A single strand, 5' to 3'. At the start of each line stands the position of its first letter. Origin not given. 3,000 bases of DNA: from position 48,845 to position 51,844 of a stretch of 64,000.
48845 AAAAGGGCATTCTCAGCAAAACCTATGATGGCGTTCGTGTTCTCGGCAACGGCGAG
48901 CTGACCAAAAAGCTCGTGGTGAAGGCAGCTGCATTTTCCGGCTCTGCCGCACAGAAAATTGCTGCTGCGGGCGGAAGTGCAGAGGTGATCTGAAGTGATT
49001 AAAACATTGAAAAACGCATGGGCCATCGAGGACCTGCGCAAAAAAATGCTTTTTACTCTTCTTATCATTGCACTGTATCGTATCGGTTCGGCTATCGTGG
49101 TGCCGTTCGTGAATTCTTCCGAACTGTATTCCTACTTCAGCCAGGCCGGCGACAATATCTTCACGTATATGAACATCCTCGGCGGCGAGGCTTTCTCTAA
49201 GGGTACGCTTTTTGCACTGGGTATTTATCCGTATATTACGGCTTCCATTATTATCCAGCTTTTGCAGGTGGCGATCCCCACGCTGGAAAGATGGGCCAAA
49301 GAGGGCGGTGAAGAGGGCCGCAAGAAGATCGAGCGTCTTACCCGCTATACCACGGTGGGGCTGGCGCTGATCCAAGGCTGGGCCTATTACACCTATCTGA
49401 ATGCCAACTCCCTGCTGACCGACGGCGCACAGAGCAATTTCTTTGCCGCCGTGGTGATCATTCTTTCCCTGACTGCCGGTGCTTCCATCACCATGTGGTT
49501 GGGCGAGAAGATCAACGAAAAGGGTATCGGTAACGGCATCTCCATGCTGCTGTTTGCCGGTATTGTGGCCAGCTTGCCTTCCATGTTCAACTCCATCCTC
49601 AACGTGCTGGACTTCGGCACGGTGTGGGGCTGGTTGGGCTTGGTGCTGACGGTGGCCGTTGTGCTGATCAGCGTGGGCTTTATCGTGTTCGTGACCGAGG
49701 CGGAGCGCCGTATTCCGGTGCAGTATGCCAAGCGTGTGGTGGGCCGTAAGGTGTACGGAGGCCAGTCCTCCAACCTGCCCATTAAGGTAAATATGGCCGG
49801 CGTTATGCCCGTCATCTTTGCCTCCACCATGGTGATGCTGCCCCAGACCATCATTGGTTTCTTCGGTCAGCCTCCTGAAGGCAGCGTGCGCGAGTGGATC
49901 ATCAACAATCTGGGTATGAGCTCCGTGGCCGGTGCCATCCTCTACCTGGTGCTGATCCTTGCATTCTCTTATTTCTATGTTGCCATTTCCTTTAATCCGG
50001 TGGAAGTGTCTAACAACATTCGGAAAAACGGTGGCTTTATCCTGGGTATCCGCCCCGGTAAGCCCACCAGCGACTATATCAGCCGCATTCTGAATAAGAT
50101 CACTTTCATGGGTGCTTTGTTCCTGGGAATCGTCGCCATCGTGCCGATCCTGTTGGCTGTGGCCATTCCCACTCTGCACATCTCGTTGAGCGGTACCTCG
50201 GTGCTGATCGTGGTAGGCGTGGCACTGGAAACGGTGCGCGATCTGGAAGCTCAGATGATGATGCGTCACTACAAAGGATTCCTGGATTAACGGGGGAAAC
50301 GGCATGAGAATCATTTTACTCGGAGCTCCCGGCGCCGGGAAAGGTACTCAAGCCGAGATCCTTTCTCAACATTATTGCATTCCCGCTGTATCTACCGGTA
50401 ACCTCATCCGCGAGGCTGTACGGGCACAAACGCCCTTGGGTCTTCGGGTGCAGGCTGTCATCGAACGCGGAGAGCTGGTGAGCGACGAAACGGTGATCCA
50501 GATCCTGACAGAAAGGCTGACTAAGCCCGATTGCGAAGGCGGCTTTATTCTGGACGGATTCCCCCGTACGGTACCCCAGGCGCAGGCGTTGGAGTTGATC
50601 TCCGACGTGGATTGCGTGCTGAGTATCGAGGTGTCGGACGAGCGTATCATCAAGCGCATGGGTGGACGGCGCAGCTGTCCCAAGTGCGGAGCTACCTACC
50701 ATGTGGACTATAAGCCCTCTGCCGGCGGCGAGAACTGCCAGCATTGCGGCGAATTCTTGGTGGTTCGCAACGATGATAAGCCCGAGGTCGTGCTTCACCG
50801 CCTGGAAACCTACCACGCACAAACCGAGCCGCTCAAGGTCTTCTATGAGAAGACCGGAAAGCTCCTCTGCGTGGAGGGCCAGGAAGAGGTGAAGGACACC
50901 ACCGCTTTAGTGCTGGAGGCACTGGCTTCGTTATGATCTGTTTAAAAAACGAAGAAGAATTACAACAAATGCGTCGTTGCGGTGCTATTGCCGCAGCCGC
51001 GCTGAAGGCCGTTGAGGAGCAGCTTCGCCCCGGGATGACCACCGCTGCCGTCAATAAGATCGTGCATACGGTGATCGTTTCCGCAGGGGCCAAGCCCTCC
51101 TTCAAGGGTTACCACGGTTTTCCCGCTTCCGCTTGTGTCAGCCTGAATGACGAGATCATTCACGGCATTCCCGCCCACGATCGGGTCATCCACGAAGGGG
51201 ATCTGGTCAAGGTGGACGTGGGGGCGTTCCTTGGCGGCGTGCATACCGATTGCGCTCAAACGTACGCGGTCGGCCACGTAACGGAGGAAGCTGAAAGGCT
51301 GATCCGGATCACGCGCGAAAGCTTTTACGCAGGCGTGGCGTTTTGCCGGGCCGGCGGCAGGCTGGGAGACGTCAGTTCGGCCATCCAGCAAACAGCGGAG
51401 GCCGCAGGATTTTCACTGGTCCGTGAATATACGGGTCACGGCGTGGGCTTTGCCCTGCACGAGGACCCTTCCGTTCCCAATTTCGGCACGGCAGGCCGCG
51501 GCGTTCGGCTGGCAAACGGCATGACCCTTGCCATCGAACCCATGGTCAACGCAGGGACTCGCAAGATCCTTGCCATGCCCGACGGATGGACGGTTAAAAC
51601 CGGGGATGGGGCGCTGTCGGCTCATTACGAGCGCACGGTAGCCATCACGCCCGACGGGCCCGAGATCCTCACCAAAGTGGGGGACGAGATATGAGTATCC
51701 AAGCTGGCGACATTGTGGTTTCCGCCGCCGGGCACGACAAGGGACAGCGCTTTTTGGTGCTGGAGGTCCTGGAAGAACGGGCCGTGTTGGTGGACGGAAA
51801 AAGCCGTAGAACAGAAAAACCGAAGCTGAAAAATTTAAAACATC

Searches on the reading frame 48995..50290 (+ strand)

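Call 68: search_protein_families(library=pfam, proteins=[window:48995-50290:+], max_evalue=0.00001)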
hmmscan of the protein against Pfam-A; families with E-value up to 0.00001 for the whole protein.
window:48995-50290:+ (431 aa): 1 family
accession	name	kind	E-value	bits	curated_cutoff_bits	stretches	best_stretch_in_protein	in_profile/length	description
PF00344.25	SecY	-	7.9e-112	374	32.2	1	71-414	1-306/306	SecY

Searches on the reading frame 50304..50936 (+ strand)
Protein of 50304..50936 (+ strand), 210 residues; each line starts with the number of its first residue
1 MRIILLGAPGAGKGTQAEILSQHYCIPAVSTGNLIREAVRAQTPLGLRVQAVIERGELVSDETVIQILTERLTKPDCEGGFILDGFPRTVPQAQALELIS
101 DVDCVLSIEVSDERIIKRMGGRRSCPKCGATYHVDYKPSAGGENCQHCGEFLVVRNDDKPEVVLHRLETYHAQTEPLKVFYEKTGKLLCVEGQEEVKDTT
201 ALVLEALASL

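Call 68: search_protein_families(library=pfam, proteins=[window:50304-50936:+], max_evalue=0.00001)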
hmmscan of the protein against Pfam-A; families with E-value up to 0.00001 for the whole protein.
window:50304-50936:+ (210 aa): 4 families
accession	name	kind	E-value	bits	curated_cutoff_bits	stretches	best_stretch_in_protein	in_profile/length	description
PF00406.28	ADK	-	3.8e-48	163.9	26.8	1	5-185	1-150/151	Adenylate kinase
PF13207.12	AAA_17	-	2e-22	80.4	27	1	6-123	1-123/136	AAA domain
PF05191.20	ADK_lid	-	1.6e-10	41.1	26.6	1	122-157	1-36/36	Adenylate kinase, active site lid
PF17213.9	Hydin_ADK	-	7e-07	30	27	0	3-48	2-48/196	Hydin Adenylate kinase-like domain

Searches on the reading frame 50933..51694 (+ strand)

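Call 68: search_protein_families(library=pfam, proteins=[window:50933-51694:+], max_evalue=0.00001)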
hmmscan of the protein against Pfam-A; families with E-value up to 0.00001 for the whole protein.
window:50933-51694:+ (253 aa): 1 family
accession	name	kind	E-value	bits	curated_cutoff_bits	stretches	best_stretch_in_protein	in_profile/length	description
PF00557.29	Peptidase_M24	-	8.5e-49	166.6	23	1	12-239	2-207/208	Metallopeptidase family M24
